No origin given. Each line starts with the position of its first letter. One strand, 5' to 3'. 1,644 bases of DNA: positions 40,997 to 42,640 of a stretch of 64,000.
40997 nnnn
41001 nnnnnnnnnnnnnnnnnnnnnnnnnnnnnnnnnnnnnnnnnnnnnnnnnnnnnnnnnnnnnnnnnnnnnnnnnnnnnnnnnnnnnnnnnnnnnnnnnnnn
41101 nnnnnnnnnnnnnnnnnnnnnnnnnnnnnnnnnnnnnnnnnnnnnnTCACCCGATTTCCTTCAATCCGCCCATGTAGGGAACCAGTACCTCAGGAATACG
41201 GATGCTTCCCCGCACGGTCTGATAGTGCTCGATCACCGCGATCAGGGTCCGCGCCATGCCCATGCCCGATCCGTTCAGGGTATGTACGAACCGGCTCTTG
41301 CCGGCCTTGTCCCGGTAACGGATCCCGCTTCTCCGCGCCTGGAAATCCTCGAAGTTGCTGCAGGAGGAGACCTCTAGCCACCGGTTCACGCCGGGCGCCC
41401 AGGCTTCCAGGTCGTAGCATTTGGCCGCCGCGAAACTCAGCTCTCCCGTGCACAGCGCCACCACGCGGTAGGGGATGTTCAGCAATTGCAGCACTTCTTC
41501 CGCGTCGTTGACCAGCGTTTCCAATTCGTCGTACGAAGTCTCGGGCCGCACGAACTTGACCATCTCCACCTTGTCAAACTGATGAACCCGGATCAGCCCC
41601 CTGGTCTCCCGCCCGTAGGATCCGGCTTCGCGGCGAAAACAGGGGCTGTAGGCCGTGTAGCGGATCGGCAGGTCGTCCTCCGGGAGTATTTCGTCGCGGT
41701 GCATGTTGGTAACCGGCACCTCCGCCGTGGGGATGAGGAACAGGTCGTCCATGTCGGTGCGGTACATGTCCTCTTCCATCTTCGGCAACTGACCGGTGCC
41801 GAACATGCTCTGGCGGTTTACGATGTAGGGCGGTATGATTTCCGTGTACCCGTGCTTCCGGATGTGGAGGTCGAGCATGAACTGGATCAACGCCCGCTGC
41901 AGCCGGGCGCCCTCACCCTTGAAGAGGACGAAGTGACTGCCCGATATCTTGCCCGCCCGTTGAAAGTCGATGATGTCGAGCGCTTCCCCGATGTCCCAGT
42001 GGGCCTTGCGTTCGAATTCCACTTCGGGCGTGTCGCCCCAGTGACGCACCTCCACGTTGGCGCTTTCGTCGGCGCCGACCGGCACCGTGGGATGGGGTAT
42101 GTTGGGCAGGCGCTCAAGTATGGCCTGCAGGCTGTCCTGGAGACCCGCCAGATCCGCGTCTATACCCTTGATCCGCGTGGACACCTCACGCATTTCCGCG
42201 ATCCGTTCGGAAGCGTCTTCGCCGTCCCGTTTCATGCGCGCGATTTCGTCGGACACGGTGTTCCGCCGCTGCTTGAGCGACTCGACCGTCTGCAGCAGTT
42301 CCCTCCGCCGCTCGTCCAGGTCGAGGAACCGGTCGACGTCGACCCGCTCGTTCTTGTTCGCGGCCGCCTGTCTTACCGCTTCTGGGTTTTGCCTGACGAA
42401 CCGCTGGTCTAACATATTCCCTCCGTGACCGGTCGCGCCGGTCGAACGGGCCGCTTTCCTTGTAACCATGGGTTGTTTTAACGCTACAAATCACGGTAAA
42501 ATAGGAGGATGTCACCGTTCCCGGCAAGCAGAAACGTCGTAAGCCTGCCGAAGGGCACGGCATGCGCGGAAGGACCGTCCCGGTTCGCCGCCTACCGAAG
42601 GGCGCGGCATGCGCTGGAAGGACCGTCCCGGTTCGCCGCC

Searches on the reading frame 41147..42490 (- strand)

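Call 54: search_protein_families(library=pfam, proteins=[window:41147-42490:-], max_evalue=0.00001)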
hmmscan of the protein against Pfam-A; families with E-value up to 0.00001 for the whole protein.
window:41147-42490:- (447 aa): 2 families
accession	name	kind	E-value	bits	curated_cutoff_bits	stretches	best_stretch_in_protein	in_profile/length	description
PF00587.30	tRNA-synt_2b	-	1.8e-47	162.1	29.3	1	247-423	8-179/179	tRNA synthetase class II core domain (G, H, P, S and T)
PF02403.27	Seryl_tRNA_N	-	2.1e-29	102.4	28.2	1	26-132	1-108/108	Seryl-tRNA synthetase N-terminal domain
